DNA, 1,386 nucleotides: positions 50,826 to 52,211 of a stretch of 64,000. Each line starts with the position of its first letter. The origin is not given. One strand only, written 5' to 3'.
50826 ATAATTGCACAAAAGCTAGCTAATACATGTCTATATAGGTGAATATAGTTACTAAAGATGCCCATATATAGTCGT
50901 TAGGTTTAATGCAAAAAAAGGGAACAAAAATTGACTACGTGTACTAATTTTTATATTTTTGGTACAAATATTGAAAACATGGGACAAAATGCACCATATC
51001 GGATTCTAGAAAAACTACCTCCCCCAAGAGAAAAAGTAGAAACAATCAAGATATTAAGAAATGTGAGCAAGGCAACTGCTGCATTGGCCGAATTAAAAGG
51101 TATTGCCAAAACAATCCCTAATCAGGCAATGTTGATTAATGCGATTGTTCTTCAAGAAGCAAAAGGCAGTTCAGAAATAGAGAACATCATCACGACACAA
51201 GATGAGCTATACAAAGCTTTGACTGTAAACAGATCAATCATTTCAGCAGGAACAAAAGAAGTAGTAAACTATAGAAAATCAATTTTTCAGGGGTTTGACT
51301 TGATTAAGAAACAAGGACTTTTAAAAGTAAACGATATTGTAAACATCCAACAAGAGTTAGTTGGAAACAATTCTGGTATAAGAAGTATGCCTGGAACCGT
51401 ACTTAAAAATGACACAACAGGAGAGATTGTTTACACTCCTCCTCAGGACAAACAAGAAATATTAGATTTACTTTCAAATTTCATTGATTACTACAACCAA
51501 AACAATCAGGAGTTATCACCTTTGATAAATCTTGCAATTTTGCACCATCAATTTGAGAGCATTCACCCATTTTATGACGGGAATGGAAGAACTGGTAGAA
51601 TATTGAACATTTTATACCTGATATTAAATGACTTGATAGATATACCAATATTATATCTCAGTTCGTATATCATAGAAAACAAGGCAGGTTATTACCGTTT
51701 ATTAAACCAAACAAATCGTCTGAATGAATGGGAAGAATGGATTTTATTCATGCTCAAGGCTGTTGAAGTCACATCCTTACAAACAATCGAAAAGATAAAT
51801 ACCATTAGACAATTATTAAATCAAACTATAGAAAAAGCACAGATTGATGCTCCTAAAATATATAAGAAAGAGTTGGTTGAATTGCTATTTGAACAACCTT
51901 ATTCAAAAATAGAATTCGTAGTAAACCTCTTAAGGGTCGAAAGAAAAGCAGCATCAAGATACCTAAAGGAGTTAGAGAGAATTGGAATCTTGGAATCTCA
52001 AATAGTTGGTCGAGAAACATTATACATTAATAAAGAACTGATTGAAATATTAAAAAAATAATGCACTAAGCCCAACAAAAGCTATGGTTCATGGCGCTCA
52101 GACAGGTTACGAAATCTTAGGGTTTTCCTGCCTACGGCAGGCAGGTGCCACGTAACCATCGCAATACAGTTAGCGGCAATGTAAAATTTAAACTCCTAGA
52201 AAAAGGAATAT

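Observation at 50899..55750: Integrase-less cassette-like array: Fic plus eight or nine small secreted, lipoprotein or membrane ORFs separated by dyad repeats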

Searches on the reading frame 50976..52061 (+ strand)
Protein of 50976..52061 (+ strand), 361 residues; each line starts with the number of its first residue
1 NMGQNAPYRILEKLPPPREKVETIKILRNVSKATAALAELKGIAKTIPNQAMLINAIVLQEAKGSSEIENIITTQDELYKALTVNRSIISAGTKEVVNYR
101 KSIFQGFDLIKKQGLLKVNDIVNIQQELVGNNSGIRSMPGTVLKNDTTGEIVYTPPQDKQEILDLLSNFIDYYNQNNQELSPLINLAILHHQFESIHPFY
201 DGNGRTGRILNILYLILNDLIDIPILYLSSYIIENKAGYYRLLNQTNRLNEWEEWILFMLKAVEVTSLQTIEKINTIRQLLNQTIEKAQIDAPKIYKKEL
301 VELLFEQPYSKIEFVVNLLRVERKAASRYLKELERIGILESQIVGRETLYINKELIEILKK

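Call 20: search_protein_families(library=pfam, proteins=[window:50976-52061:+], max_evalue=0.1)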
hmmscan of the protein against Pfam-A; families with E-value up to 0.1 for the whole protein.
window:50976-52061:+ (361 aa): 3 families
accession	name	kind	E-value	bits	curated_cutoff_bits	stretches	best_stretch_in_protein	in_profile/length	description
PF21248.3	SoFic-like_C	-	1.3e-27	96.3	27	1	280-355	1-76/76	Protein adenylyltransferase SoFic-like, C-terminal domain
PF13784.11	Fic_N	-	6.8e-25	87.4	26.7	1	28-108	2-82/82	Fic/DOC family N-terminal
PF02661.23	Fic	-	2.9e-18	66.9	24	1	116-215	2-93/93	Fic/DOC family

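Call 21: search_protein_families(library=ncbifam, proteins=[window:50976-52061:+], max_evalue=0.1)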
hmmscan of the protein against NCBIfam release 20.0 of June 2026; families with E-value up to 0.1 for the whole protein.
window:50976-52061:+ (361 aa): 7 families
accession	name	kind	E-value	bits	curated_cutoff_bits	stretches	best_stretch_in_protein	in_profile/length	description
NF046030.1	ProtAdlyltaseSoFic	equivalog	1.9e-123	412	550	1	5-360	4-356/361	protein adenylyltransferase Fic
TIGR02613.1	mob_myst_B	hypoth_equivalog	0.00029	20.8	124.4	1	186-215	111-141/186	mobile mystery protein B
TIGR01550.1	DOC_P1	subfamily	0.0017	18.5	38.65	1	158-219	28-88/122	type II toxin-antitoxin system death-on-curing family toxin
NF041381.1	XopAC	subfamily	0.0052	15.5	450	1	112-209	306-405/451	XopAC/AvrAC family type III secretion system effector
NF007588.0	PRK10225.1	equivalog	0.046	13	442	1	5-45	24-64/257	Uxu operon transcriptional regulator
NF033788.1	HTH_metalloreg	subfamily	0.068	13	55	0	301-350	17-66/77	metalloregulator ArsR/SmtB family transcription factor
NF040876.1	RHE_PE00001_fam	equivalog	0.086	12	250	0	149-334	182-355/371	RHE_PE00001 family protein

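Call 60: find_homologous_proteins(query=window:50976-52061:+, max_evalue=1e-30)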
Query window:50976-52061:+ (361 aa): 8000 proteins with E <= 1e-30 among 8000 candidates; the best 120 are listed.
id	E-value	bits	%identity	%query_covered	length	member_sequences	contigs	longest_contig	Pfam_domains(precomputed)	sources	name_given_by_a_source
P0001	3.0e-211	718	93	100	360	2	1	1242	PF21248.4,PF13784.12,PF02661.24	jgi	-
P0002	1.5e-199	680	88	100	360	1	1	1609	PF21248.4,PF13784.12,PF02661.24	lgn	-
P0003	7.5e-197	671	86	100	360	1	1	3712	PF21248.4,PF13784.12,PF02661.24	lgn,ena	-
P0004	1.3e-196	670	86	100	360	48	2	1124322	PF21248.4,PF13784.12,PF02661.24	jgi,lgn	-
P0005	3.6e-196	669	86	100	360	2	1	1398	PF21248.4,PF13784.12,PF02661.24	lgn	-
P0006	2.2e-195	666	87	100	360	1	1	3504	PF21248.4,PF13784.12,PF02661.24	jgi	jgi:Fic family protein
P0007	3.8e-195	666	85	100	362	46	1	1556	PF21248.4,PF13784.12,PF02661.24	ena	-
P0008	4.0e-195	665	85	100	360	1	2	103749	PF21248.4,PF13784.12,PF02661.24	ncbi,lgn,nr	ncbi:MAG: Fic family protein [Bacteroidales bacterium]|nr:Fic family protein [Bacteroidales bacteriu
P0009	7.2e-194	661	84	100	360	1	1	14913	PF21248.4,PF13784.12,PF02661.24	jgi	-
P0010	4.7e-193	659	86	100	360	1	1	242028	PF21248.4,PF13784.12,PF02661.24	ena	-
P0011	5.6e-193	658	84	100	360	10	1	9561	PF21248.4,PF13784.12,PF02661.24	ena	-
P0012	7.2e-193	658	84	100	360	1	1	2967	PF21248.4,PF13784.12,PF02661.24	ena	-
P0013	1.3e-192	657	84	99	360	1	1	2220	PF21248.4,PF13784.12,PF02661.24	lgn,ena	-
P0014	1.6e-192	657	85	100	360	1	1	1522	PF21248.4,PF13784.12,PF02661.24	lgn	-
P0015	2.9e-192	656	84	99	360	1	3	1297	PF21248.4,PF13784.12,PF02661.24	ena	-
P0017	8.7e-192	654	84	100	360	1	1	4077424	PF21248.4,PF13784.12,PF02661.24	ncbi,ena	-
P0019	1.3e-191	654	84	100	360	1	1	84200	PF21248.4,PF13784.12,PF02661.24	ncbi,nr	ncbi:MAG: Fic family protein [Cytophagales bacterium]|nr:Fic family protein [Cytophagales bacterium]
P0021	6.2e-191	652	83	99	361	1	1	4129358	PF21248.4,PF13784.12,PF02661.24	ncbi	-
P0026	3.9e-190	649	83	100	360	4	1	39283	PF21248.4,PF13784.12,PF02661.24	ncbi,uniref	ncbi:Fic family protein [Reichenbachiella sp. MALMAid0571]|uniref:Fic family protein n=1 Tax=Reichen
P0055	2.1e-183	627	82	99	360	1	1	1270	PF21248.4,PF13784.12,PF02661.24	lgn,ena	-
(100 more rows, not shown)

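Call 61: find_encoding_contigs(protein=P0004, flank=6000, max_places=3)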
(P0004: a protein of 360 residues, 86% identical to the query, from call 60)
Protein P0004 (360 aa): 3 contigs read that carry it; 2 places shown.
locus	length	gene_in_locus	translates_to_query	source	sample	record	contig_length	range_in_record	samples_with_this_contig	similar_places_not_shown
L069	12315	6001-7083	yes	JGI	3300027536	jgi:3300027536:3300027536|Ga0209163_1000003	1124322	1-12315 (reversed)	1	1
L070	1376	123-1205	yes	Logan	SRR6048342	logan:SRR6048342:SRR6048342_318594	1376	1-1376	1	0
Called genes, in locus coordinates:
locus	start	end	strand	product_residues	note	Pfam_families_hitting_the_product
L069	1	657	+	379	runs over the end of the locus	PF00149:Metallophos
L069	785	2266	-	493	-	PF14322:SusD-like_3, PF12771:SusD-like_2 (weak), PF07980:SusD_RagB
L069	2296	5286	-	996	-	PF13620:CarboxypepD_reg, PF13715:CarbopepD_reg_2, PF07715:Plug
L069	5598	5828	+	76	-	-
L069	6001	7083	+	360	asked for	PF13784:Fic_N, PF02661:Fic, PF21248:SoFic-like_C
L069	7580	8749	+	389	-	PF13173:AAA_14, PF13635:DUF4143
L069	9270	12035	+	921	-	PF05729:NACHT (weak)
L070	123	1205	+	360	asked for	PF13784:Fic_N, PF02661:Fic, PF21248:SoFic-like_C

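Call 62: find_encoding_contigs(protein=P0019, flank=6000, max_places=3)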
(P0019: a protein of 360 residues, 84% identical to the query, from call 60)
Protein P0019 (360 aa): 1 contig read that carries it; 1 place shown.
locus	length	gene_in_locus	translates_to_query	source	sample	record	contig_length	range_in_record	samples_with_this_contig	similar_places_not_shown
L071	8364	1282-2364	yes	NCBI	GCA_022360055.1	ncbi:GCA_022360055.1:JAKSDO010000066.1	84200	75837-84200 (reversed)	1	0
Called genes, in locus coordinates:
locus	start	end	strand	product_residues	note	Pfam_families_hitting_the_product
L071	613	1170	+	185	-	PF00589:Phage_integrase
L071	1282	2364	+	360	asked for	PF13784:Fic_N, PF02661:Fic, PF21248:SoFic-like_C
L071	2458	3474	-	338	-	PF01073:3Beta_HSD, PF01370:Epimerase, PF05368:NmrA (faint), PF13460:NAD_binding_10, PF16363:GDP_Man_Dehyd, PF07993:NAD_binding_4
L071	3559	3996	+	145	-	PF01638:HxlR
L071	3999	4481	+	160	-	PF07366:SnoaL, PF12680:SnoaL_2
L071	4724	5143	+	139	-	PF19652:DUF6155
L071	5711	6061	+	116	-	-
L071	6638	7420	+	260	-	PF13568:OMP_b-brl_2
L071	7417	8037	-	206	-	-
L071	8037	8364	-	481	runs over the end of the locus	PF00309:Sigma54_AID, PF04963:Sigma54_CBD, PF04552:Sigma54_DBD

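Call 63: find_encoding_contigs(protein=P0026, flank=6000, max_places=3)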
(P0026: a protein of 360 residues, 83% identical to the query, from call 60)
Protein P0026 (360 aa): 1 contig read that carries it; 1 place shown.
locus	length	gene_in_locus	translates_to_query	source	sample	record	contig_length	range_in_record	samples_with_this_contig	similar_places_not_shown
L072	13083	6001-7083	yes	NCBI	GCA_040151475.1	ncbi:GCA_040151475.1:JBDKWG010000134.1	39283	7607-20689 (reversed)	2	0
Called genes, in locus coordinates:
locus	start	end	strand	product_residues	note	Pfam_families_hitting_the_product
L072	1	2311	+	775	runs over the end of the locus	PF07635:PSCyt1, PF07583:PSCyt2, PF07587:PSD1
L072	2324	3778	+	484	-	PF07394:DUF1501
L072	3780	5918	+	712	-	PF09990:DUF2231 (weak), PF07635:PSCyt1, PF12799:LRR_4 (weak), PF13290:CHB_HEX_C_1, PF13287:Fn3_assoc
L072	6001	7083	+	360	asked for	PF13784:Fic_N, PF02661:Fic, PF21248:SoFic-like_C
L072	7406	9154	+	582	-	PF02386:TrkH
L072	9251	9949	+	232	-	PF02254:TrkA_N, PF03807:F420_oxidored (weak), PF02080:TrkA_C (faint)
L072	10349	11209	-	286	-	-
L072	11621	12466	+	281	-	PF04962:KduI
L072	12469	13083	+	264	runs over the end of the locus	PF23441:SDR, PF00106:adh_short, PF08659:KR, PF13561:adh_short_C2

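Call 64: find_encoding_contigs(protein=P0010, flank=6000, max_places=3)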
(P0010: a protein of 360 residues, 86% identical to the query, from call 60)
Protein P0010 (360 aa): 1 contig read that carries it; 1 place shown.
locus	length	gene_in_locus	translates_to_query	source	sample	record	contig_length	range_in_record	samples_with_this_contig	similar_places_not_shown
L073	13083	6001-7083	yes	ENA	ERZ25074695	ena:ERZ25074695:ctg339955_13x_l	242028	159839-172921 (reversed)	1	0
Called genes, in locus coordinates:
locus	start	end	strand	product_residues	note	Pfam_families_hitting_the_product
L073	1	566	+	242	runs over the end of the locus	PF13644:DKNYY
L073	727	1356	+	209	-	-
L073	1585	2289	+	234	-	-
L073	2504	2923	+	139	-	-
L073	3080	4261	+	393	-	PF12895:ANAPC3 (faint), PF00515:TPR_1 (faint), PF07719:TPR_2 (faint), PF13181:TPR_8 (faint), PF13414:TPR_11 (faint), PF13424:TPR_12 (faint), PF13428:TPR_14 (faint), PF13432:TPR_16 (faint), +1 more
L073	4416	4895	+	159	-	-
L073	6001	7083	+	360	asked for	PF13784:Fic_N, PF02661:Fic, PF21248:SoFic-like_C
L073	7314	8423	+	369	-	PF18145:SAVED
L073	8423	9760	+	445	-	PF21654:DncV-like_NTFase, PF18134:AGS_C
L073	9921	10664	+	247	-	-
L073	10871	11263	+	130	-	PF01527:HTH_Tnp_1 (faint), PF13518:HTH_28 (weak), PF05225:HTH_psq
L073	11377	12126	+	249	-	PF00665:rve, PF13683:rve_3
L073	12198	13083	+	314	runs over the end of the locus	-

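Call 67: find_related_loci(query=window:50976-52061:+, collection=metagenome_contigs, flank=8000)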
Query window:50976-52061:+ (361 aa) in metagenome_contigs; peptide patterns used: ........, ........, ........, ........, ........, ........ (x = any residue, [..] = any of these).
600 stretches matched a pattern (row limit reached: there are more); 567 encode a relative of the query (tblastn E <= 1e-3); the best 80 are kept; 80 distinct loci.
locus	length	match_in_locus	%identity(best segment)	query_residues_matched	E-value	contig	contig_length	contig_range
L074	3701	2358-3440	84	1-361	0e+0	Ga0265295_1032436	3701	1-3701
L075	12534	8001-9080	81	2-361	0e+0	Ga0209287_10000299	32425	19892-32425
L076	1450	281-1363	80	1-361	0e+0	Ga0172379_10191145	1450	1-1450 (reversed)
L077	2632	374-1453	80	1-361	0e+0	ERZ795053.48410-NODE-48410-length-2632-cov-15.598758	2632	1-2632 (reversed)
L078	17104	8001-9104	79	1-361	0e+0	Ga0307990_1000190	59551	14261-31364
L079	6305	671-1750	79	1-361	0e+0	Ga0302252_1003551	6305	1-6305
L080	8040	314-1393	79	1-361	0e+0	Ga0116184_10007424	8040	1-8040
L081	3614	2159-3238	80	1-361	0e+0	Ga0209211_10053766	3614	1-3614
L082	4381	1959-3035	80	1-360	0e+0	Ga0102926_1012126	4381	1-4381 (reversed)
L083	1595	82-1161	79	1-361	0e+0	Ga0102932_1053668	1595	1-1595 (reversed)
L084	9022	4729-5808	78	1-361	0e+0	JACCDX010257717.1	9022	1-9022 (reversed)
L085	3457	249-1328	76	1-360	0e+0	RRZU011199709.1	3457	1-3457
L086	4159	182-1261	76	1-360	0e+0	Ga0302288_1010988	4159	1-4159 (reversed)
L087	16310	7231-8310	78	1-361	0e+0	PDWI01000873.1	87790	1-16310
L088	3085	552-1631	77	2-361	0e+0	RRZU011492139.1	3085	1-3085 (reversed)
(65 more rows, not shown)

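Call 82: search_protein_families(library=pfam, proteins=[L075:291-1859:+, L075:2583-3098:+, L075:3535-3933:+, L075:4114-5283:+, L075:5421-5924:+, L075:6083-6700:+, L075:6948-7784:+, L075:9241-10029:+, L075:10254-11108:+, L075:11287-11853:+], max_evalue=0.01)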
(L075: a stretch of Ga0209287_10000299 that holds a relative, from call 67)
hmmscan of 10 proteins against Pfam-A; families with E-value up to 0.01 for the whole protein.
L075:291-1859:+ (522 aa): 4 families
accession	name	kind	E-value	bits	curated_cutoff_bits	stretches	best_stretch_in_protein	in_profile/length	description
PF00082.27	Peptidase_S8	-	6.4e-27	95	21.8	1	2-243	85-288/288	Subtilase family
PF18962.6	Por_Secre_tail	-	6.7e-13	49.2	27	1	430-520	1-75/75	Secretion system C-terminal sorting domain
PF19408.5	PKD_6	-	1.4e-05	25.8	25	0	256-314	3-62/82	PKD-like domain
PF19081.6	Ig_7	-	0.0015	19.2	27.3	0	356-419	18-80/84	Ig-like domain CHU_C associated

L075:2583-3098:+ (171 aa): 0 families

L075:3535-3933:+ (132 aa): 1 family
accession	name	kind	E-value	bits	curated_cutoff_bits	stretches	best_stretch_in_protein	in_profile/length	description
PF01381.28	HTH_3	-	0.0056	17.1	23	0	81-107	13-39/55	Helix-turn-helix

L075:4114-5283:+ (389 aa): 3 families
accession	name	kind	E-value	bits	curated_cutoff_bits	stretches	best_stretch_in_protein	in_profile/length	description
PF13535.11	ATP-grasp_4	-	8.5e-56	188.4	27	1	122-277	2-159/160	ATP-grasp domain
PF02655.19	ATP-grasp_3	-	0.003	18.1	23.2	1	88-268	3-155/160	ATP-grasp domain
PF14305.11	ATPgrasp_TupA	-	0.0054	16.7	25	1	86-163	18-96/241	TupA-like ATPgrasp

L075:5421-5924:+ (167 aa): 0 families

L075:6083-6700:+ (205 aa): 1 family
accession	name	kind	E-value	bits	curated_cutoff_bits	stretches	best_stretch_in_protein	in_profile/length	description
PF22431.2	COG2p_C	-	0.007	17.3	27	0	86-135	2-49/139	COG2p C-terminal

L075:6948-7784:+ (278 aa): 1 family
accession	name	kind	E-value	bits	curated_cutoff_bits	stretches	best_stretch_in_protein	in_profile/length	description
PF02498.22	Bro-N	-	1.4e-10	42.1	25.6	1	11-106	1-92/96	BRO family, N-terminal domain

L075:9241-10029:+ (262 aa): 0 families

L075:10254-11108:+ (284 aa): 1 family
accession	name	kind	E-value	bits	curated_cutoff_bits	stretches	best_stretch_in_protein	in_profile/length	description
PF02498.22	Bro-N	-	1.9e-12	48.1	25.6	1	21-112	8-94/96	BRO family, N-terminal domain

L075:11287-11853:+ (188 aa): 1 family
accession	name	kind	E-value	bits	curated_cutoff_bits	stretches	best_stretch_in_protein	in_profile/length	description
PF09846.14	OapB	-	0.0082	16.5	27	0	123-169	43-89/104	Origin-associated protein OapB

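Call 107: find_encoding_contigs(protein=P0017, flank=10000, max_places=2)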
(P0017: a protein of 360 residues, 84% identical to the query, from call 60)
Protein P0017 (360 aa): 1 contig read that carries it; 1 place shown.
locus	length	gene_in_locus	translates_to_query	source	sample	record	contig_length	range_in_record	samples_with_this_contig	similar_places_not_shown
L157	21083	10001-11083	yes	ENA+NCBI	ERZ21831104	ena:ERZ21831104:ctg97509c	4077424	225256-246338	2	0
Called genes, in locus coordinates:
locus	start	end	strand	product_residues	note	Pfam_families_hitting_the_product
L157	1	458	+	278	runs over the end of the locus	-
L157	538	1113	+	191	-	PF01558:POR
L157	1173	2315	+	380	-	PF00535:Glycos_transf_2, PF10111:Glyco_tranf_2_2 (weak), PF13641:Glyco_tranf_2_3, PF13712:Glyco_tranf_2_5 (weak), PF13632:Glyco_trans_2_3 (faint)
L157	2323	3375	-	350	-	PF00383:dCMP_cyt_deam_1, PF14437:MafB19-deam, PF01872:RibD_C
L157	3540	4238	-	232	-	PF00156:Pribosyltran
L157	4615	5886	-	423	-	PF00924:MS_channel_2nd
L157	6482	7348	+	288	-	PF03793:PASTA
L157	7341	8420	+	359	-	PF01479:S4 (weak), PF00849:PseudoU_synth_2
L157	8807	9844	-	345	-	PF05598:DUF772, PF01609:DDE_Tnp_1, PF13359:DDE_Tnp_4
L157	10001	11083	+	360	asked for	PF13784:Fic_N, PF02661:Fic, PF21248:SoFic-like_C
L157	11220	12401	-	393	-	PF02518:HATPase_c, PF14501:HATPase_c_5 (faint)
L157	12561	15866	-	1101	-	PF07517:SecA_DEAD, PF01043:SecA_PP_bind, PF00271:Helicase_C (weak), PF21090:P-loop_SecA, PF07516:SecA_SW, PF02810:SEC-C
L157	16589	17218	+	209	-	PF00730:HhH-GPD, PF00633:HHH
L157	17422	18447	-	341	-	PF00078:RVT_1, PF08388:GIIM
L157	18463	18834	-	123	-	-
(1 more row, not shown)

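Call 108: find_encoding_contigs(protein=P0021, flank=10000, max_places=2)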
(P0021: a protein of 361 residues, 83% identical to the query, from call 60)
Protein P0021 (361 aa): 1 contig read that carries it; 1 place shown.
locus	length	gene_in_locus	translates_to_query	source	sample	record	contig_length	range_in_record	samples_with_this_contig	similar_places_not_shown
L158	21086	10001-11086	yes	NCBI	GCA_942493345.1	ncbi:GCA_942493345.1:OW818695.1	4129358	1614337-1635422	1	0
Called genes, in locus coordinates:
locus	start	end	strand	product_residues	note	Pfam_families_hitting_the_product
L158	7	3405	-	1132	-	PF07660:STN, PF13620:CarboxypepD_reg, PF13715:CarbopepD_reg_2, PF07715:Plug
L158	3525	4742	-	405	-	PF04773:FecR, PF16344:FecR_C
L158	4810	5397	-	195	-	PF08281:Sigma70_r4_2, PF04545:Sigma70_r4 (weak)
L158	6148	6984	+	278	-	PF02498:Bro-N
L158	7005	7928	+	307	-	PF13476:AAA_23 (weak), PF00005:ABC_tran, PF13175:AAA_15 (faint), PF13304:AAA_21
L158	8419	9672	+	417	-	PF00438:S-AdoMet_synt_N, PF02772:S-AdoMet_synt_M, PF02773:S-AdoMet_synt_C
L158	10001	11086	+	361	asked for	PF13784:Fic_N, PF02661:Fic, PF21248:SoFic-like_C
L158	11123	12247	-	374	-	PF00270:DEAD, PF04851:ResIII, PF16203:ERCC3_RAD25_C (weak), PF00271:Helicase_C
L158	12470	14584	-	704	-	PF04151:PPC (faint)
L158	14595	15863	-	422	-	PF07394:DUF1501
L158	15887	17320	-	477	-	PF07583:PSCyt2, PF07587:PSD1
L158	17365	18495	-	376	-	PF01042:Ribonuc_L-PSP (faint), PF21168:FkbO_Hyg5-like_N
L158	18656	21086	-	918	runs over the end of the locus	PF02837:Glyco_hydro_2_N, PF22666:Glyco_hydro_2_N2, PF00703:Glyco_hydro_2, PF02836:Glyco_hydro_2_C, PF02929:Bgal_small_N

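Call 111: find_homologous_proteins(query=L073:727-1356:+, max_evalue=0.00001)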
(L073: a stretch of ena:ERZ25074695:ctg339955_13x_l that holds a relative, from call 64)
Query L073:727-1356:+ (209 aa): 14 proteins with E <= 0.00001 among 128 candidates.
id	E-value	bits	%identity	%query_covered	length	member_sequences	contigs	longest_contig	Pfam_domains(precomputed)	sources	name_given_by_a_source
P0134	5.6e-132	455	100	100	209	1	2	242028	-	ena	-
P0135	7.2e-86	305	67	100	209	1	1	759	-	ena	-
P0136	1.6e-85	304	71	94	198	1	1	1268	-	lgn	-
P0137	4.6e-77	276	61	100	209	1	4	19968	-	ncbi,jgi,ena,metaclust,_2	metaclust:\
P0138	1.4e-66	242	54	100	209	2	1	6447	-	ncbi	-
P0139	1.5e-60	222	50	99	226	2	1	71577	-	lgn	-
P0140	3.9e-60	221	53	100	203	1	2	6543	-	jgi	jgi:hypothetical protein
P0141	2.1e-58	215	51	99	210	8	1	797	-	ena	-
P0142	2.7e-53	199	45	100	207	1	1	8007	-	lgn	-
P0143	1.8e-51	193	46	96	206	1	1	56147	-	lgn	-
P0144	5.5e-46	175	51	78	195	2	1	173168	-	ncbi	ncbi:MAG: hypothetical protein JXQ87_17925 [Bacteroidia bacterium]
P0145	8.9e-43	164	53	70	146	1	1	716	-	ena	-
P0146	7.2e-40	155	42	93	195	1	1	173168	-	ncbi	ncbi:MAG: hypothetical protein JXQ87_17895 [Bacteroidia bacterium]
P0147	2.7e-39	153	41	82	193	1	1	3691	-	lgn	-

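Call 112: find_encoding_contigs(protein=P0134, flank=10000, max_places=2)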
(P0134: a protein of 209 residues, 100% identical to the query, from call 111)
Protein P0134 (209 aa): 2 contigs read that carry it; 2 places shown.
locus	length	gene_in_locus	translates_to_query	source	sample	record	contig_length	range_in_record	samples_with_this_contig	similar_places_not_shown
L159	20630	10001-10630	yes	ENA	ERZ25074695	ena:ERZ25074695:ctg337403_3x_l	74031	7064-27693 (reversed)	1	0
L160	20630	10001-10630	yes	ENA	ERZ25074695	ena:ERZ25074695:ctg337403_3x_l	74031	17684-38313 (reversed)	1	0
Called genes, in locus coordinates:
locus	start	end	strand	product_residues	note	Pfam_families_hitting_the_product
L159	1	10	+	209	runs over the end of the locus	-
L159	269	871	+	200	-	-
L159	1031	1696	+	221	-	-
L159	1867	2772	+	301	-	PF01738:DLH, PF02230:Abhydrolase_2 (faint), PF03959:FSH1, PF07819:PGAP1 (weak), PF10142:PhoPQ_related (faint), PF12146:Hydrolase_4 (faint), PF00561:Abhydrolase_1 (weak), PF12697:Abhydrolase_6 (weak)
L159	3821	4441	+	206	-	-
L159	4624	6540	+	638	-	PF02463:SMC_N (weak), PF13175:AAA_15, PF13304:AAA_21, PF20469:OLD-like_TOPRIM (weak)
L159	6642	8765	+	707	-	PF03235:GmrSD_N, PF07510:GmrSD_C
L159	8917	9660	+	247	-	-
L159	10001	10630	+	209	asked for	-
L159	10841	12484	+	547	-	PF03572:Peptidase_S41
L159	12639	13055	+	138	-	PF12158:DUF3592 (faint)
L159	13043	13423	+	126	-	-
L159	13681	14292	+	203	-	-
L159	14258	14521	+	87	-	-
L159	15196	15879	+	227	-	PF12895:ANAPC3 (faint), PF13371:TPR_9 (faint), PF13424:TPR_12 (faint), PF00515:TPR_1 (weak), PF13174:TPR_6 (faint), PF13374:TPR_10 (faint), PF13432:TPR_16 (faint), PF07719:TPR_2 (faint), +4 more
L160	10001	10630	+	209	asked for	-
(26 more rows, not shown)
